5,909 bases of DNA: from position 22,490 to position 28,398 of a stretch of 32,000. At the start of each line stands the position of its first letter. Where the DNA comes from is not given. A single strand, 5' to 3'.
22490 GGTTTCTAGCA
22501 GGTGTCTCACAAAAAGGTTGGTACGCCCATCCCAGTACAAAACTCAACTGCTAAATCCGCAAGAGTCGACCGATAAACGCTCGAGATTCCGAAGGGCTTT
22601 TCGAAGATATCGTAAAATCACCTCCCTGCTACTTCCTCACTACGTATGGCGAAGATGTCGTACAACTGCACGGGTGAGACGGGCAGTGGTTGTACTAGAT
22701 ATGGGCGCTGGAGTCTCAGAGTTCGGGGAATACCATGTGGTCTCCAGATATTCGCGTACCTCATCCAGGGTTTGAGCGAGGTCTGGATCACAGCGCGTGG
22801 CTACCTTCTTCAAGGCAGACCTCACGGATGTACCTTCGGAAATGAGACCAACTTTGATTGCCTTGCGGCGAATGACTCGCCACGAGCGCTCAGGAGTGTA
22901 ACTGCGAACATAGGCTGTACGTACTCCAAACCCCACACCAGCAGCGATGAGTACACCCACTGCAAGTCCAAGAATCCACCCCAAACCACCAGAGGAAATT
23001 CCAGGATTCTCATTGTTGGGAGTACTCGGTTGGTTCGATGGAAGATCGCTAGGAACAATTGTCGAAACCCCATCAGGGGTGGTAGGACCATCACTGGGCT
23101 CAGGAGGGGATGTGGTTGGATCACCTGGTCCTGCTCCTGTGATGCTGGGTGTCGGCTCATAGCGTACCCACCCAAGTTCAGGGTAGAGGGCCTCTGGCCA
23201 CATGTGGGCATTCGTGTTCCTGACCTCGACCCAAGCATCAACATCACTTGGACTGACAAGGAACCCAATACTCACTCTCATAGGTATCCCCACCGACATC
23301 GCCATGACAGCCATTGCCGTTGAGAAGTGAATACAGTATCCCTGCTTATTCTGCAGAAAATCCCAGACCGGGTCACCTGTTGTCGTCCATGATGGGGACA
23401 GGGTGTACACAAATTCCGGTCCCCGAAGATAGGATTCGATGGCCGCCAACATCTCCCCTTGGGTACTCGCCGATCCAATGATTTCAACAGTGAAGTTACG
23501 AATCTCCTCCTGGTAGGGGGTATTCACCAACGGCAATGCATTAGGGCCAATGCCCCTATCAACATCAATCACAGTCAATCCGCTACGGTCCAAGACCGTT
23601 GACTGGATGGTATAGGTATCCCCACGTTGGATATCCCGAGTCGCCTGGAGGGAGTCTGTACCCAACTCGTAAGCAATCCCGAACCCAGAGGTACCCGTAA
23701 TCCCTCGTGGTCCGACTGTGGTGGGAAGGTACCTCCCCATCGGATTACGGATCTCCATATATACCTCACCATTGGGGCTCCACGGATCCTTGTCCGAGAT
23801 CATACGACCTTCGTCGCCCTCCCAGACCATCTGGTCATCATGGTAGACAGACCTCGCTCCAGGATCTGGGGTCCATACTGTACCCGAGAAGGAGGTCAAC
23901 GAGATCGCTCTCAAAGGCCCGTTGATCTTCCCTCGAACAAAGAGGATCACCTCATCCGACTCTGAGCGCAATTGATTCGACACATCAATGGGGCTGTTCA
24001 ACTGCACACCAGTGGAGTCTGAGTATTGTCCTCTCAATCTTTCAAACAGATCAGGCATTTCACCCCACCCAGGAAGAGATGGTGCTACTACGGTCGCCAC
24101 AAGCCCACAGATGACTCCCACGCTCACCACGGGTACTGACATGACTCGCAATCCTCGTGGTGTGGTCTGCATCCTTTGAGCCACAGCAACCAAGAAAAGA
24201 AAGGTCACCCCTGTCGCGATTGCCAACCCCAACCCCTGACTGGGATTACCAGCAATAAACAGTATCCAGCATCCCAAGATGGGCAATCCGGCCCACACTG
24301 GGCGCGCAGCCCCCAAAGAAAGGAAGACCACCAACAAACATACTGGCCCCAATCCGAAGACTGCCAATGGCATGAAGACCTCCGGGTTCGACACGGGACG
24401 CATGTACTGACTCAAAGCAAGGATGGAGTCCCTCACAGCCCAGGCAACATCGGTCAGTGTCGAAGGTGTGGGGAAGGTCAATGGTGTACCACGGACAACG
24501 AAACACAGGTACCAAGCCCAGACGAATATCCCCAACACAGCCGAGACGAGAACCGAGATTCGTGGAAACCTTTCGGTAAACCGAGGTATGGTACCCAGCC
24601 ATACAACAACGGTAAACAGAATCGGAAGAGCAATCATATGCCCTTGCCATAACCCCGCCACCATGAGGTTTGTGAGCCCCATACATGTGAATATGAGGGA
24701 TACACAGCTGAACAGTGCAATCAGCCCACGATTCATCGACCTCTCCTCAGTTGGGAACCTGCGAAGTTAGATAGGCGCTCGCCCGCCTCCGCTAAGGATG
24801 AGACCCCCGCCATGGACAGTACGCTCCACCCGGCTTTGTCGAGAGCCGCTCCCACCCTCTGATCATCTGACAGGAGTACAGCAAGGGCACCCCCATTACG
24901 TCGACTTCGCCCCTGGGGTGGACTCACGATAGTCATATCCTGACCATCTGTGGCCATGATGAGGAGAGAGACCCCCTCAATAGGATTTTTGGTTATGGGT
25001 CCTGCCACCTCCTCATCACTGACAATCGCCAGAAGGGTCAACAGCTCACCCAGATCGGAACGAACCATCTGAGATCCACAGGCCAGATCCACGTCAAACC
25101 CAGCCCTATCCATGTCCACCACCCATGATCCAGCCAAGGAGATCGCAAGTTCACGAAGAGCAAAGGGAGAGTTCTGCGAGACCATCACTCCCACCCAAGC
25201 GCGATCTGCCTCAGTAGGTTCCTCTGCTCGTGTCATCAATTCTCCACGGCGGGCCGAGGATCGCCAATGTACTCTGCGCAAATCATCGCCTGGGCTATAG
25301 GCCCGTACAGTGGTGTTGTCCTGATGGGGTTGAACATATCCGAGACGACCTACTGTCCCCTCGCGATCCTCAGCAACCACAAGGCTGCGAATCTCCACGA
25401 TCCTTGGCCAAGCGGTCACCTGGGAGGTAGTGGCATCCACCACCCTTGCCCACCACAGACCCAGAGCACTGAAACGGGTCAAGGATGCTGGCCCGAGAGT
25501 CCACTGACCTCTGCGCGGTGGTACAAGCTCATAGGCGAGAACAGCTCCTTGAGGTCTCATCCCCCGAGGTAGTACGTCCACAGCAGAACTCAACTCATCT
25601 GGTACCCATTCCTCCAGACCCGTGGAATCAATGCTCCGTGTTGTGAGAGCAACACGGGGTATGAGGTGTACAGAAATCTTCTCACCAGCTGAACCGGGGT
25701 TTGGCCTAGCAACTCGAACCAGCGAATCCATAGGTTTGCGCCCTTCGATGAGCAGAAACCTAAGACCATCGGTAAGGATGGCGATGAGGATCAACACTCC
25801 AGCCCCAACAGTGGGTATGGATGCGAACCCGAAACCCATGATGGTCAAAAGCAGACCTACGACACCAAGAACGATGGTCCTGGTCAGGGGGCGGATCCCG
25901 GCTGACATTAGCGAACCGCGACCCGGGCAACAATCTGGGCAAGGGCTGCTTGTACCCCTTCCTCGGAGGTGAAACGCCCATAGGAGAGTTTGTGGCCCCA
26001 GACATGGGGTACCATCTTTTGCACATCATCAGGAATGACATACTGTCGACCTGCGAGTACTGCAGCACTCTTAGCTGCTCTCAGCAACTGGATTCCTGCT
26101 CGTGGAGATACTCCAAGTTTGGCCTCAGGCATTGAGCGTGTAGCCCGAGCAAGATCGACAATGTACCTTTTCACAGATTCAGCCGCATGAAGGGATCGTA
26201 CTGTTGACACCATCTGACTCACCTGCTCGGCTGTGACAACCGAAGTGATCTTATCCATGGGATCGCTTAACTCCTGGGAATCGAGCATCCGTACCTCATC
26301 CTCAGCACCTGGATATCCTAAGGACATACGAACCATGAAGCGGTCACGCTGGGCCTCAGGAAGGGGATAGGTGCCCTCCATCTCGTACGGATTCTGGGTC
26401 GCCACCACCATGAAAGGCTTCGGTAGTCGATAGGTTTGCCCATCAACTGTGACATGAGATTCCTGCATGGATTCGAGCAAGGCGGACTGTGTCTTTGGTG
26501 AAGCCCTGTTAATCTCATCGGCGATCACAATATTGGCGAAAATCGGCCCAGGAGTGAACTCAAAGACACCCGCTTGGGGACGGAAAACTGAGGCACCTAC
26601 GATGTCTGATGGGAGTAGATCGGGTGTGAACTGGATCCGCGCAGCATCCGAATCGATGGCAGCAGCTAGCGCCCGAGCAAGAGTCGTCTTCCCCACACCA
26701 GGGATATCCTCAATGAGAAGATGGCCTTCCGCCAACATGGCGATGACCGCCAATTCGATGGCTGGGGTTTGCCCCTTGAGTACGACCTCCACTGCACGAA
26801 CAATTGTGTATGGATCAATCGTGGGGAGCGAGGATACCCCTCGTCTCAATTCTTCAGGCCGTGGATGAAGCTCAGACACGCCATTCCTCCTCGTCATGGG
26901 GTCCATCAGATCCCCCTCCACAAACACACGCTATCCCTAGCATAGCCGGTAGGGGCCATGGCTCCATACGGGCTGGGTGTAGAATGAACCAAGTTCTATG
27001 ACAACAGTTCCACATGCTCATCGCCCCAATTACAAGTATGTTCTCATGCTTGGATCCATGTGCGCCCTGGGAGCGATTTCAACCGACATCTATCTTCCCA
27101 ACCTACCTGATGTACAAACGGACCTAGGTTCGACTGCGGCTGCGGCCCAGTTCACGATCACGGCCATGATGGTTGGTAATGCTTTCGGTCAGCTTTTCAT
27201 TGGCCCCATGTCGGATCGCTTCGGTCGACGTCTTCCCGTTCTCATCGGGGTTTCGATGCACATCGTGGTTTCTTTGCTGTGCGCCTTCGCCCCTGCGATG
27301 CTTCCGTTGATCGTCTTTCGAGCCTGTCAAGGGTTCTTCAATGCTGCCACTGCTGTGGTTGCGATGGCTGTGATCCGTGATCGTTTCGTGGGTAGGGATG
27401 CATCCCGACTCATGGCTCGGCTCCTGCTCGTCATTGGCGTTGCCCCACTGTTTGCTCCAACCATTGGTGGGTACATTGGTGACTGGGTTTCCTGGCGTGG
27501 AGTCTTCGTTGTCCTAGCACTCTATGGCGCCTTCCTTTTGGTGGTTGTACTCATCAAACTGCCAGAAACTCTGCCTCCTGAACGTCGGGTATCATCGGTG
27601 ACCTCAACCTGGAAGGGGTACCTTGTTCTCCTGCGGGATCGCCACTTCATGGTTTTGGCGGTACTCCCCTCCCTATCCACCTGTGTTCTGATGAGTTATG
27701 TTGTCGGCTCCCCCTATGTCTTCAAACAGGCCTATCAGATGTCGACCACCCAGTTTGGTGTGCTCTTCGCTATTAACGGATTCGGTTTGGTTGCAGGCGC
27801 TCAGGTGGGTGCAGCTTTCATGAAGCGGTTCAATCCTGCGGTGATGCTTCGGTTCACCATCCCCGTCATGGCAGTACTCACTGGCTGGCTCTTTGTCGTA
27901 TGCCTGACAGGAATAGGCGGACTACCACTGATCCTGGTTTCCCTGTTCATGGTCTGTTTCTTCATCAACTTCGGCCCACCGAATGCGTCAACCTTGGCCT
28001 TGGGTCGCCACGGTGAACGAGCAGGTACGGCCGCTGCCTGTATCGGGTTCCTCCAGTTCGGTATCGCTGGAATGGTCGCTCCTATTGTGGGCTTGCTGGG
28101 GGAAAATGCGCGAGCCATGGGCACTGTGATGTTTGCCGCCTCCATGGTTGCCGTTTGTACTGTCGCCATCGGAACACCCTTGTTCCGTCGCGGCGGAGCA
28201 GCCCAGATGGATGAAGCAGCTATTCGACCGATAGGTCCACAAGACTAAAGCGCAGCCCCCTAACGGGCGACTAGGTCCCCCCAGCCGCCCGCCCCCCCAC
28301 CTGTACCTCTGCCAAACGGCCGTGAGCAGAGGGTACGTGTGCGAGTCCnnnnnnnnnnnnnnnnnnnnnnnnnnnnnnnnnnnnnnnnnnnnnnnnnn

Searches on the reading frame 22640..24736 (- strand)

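Call 27: search_protein_families(library=pfam, proteins=[window:22640-24736:-], max_evalue=0.00001)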
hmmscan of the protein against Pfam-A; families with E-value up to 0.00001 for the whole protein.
window:22640-24736:- (698 aa): 2 families
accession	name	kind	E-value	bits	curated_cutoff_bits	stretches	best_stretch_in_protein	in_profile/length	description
PF11992.13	TgpA_N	-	8.6e-23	81.3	30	1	27-384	11-331/333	TgpA N-terminal domain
PF01841.26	Transglut_core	-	7.2e-20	71.7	23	1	414-528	2-108/108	Transglutaminase-like superfamily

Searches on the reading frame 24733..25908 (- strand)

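Call 79: search_protein_families(library=pfam, proteins=[window:24733-25908:-], max_evalue=0.0001)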
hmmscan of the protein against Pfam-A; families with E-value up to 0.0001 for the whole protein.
window:24733-25908:- (391 aa): 1 family
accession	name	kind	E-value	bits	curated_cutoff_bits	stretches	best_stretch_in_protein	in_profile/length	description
PF01882.25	DUF58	-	3.2e-07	30.2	23.4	1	201-249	2-50/216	Protein of unknown function DUF58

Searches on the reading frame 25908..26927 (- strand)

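Call 79: search_protein_families(library=pfam, proteins=[window:25908-26927:-], max_evalue=0.0001)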
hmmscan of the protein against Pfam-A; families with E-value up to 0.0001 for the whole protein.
window:25908-26927:- (339 aa): 5 families
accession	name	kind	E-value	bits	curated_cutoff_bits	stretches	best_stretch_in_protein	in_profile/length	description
PF07726.17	AAA_3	-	7.5e-63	210.7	27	1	69-199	1-131/131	ATPase family associated with various cellular activities (AAA)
PF17863.7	AAA_lid_2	-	3.7e-18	65.5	22.7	1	261-324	1-64/74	AAA lid domain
PF07728.20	AAA_5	-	6.2e-15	55.9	22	1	76-197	8-139/139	AAA domain (dynein-related subfamily)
PF20030.5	bpMoxR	-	1.1e-07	31.6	27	1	44-207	8-170/205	MoxR domain in the MoxR-vWA-beta-propeller ternary systems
PF00004.35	AAA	-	3.1e-06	28.1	21.2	1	76-199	7-125/131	ATPase family associated with various cellular activities (AAA)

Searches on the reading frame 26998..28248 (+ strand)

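Call 79: search_protein_families(library=pfam, proteins=[window:26998-28248:+], max_evalue=0.0001)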
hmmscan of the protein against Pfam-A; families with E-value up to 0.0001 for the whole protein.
window:26998-28248:+ (416 aa): 2 families
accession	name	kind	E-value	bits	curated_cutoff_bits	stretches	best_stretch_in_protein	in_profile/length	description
PF07690.21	MFS_1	-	1.9e-44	152.5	33.4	1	23-362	6-347/347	Major Facilitator Superfamily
PF00083.30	Sugar_tr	-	2.6e-08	33.6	22.3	1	48-191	46-194/452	Sugar (and other) transporter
